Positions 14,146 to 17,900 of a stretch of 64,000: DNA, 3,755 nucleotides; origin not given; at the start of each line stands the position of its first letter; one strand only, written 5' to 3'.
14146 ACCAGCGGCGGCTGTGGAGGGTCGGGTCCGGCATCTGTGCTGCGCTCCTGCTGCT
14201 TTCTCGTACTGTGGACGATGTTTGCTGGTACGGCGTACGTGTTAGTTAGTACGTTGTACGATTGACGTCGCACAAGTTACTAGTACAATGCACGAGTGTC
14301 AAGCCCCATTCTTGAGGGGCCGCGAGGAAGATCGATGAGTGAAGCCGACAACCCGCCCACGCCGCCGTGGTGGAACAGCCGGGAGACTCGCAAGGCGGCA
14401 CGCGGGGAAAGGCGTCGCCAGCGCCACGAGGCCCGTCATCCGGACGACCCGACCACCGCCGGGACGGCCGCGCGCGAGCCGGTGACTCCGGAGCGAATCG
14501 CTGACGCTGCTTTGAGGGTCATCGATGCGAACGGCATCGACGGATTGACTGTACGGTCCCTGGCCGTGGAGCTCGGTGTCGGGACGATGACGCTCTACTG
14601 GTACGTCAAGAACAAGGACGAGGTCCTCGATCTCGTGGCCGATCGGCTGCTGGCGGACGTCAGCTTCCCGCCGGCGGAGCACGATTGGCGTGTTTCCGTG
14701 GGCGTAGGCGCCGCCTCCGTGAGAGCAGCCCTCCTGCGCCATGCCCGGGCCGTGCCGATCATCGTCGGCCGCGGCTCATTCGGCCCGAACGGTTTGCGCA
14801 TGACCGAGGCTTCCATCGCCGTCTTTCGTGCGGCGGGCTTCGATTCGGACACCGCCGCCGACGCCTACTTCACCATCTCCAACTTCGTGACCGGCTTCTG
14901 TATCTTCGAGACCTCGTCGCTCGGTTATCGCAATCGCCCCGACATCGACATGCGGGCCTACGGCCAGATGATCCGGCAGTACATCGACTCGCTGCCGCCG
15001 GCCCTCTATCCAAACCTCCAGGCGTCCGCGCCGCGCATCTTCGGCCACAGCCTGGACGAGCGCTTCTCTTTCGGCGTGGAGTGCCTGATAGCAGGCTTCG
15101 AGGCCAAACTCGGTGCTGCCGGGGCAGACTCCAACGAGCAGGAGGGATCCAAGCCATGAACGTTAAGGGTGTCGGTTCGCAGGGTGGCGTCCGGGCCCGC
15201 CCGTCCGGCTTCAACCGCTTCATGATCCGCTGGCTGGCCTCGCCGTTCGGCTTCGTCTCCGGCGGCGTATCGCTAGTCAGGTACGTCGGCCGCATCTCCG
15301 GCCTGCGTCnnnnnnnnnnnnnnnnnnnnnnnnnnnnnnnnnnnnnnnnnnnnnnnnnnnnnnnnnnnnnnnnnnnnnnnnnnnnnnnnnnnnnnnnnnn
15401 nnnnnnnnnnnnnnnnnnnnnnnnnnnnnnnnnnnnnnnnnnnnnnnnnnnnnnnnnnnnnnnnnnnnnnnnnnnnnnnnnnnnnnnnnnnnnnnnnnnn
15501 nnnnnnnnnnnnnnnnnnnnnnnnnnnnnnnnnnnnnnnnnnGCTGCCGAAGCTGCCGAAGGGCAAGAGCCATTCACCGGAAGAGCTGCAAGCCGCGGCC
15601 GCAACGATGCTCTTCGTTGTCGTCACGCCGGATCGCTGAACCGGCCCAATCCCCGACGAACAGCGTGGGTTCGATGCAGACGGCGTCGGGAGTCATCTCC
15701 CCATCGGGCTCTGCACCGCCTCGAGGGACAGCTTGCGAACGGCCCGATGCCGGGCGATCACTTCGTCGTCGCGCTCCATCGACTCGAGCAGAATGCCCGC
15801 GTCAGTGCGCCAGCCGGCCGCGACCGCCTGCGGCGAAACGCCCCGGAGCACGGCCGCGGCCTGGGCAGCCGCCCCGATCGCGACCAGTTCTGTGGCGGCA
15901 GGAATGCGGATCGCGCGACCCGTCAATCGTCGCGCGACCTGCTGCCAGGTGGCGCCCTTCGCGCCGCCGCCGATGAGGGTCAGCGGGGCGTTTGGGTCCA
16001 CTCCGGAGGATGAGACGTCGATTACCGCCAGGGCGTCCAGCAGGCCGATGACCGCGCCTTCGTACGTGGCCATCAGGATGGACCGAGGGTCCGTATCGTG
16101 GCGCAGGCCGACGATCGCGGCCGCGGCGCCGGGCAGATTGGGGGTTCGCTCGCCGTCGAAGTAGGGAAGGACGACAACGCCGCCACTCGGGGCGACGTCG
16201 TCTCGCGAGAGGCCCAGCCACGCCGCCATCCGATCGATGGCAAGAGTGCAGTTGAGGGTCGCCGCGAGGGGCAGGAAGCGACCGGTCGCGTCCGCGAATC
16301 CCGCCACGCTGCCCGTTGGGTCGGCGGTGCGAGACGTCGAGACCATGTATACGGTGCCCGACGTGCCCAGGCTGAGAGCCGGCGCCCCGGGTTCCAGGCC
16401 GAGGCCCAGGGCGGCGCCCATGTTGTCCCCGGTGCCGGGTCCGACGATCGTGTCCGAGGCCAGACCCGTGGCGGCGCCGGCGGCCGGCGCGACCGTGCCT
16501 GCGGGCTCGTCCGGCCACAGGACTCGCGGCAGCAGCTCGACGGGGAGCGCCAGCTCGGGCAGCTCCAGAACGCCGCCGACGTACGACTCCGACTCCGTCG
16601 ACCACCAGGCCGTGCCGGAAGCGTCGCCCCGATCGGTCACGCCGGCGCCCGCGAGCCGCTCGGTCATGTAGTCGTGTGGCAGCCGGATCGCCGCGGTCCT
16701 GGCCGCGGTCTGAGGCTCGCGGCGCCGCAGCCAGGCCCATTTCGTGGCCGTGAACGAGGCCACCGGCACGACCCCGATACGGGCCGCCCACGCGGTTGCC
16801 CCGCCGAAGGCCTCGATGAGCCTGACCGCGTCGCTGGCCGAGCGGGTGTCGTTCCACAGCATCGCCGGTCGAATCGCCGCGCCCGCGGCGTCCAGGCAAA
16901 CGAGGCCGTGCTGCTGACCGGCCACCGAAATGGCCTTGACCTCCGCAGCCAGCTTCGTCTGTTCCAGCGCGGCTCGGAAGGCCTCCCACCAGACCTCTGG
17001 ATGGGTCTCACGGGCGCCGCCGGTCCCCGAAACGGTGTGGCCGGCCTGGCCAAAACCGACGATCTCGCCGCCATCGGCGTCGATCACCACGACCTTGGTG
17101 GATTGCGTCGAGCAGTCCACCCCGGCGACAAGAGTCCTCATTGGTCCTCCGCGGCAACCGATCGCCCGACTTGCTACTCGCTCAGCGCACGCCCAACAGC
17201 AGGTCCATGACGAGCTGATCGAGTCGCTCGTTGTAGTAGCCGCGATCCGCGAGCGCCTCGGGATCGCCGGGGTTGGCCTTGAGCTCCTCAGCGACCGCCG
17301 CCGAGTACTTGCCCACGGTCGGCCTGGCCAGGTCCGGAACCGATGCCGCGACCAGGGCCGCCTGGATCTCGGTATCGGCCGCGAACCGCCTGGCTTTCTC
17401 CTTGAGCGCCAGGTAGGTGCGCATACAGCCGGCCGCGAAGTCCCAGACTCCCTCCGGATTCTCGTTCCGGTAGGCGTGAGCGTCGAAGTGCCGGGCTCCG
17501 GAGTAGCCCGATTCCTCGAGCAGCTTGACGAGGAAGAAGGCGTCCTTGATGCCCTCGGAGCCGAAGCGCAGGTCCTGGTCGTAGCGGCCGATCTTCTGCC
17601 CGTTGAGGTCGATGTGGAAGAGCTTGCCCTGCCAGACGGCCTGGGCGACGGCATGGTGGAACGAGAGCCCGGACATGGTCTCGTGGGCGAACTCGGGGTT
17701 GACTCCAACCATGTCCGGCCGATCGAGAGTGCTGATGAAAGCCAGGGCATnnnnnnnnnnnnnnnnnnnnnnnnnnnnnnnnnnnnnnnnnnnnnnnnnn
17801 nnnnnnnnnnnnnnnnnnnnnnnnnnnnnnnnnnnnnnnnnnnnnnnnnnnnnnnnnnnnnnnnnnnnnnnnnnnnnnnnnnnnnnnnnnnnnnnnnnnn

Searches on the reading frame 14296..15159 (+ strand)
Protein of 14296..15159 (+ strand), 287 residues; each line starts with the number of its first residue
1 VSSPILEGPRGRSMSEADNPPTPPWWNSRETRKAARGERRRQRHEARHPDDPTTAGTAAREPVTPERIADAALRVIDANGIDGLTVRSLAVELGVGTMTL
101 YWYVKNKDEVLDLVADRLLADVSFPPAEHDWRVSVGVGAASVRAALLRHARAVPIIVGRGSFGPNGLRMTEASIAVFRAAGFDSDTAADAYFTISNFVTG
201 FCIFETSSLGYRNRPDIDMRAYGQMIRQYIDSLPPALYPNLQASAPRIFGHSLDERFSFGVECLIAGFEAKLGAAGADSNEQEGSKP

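Call 51: search_protein_families(library=pfam, proteins=[window:14296-15159:+], max_evalue=0.0001)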
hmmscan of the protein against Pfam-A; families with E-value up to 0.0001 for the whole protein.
window:14296-15159:+ (287 aa): 2 families
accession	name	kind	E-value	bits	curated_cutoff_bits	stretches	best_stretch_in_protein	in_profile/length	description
PF02909.22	TetR_C_1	-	1.1e-17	64.6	21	1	126-271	3-145/146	Tetracyclin repressor-like, C-terminal domain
PF00440.29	TetR_N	-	2.6e-09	37.1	24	1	68-112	1-45/47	Bacterial regulatory proteins, tetR family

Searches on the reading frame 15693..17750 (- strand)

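Call 51: search_protein_families(library=pfam, proteins=[window:15693-17750:-], max_evalue=0.0001)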
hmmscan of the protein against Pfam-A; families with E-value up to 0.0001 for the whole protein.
window:15693-17750:- (685 aa): 2 families
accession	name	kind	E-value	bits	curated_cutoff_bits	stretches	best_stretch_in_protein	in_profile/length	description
PF00370.27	FGGY_N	-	2.4e-38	132.6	28.8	1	208-449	2-245/245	FGGY family of carbohydrate kinases, N-terminal domain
PF02782.22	FGGY_C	-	8.6e-16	58.7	27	1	459-633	3-196/198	FGGY family of carbohydrate kinases, C-terminal domain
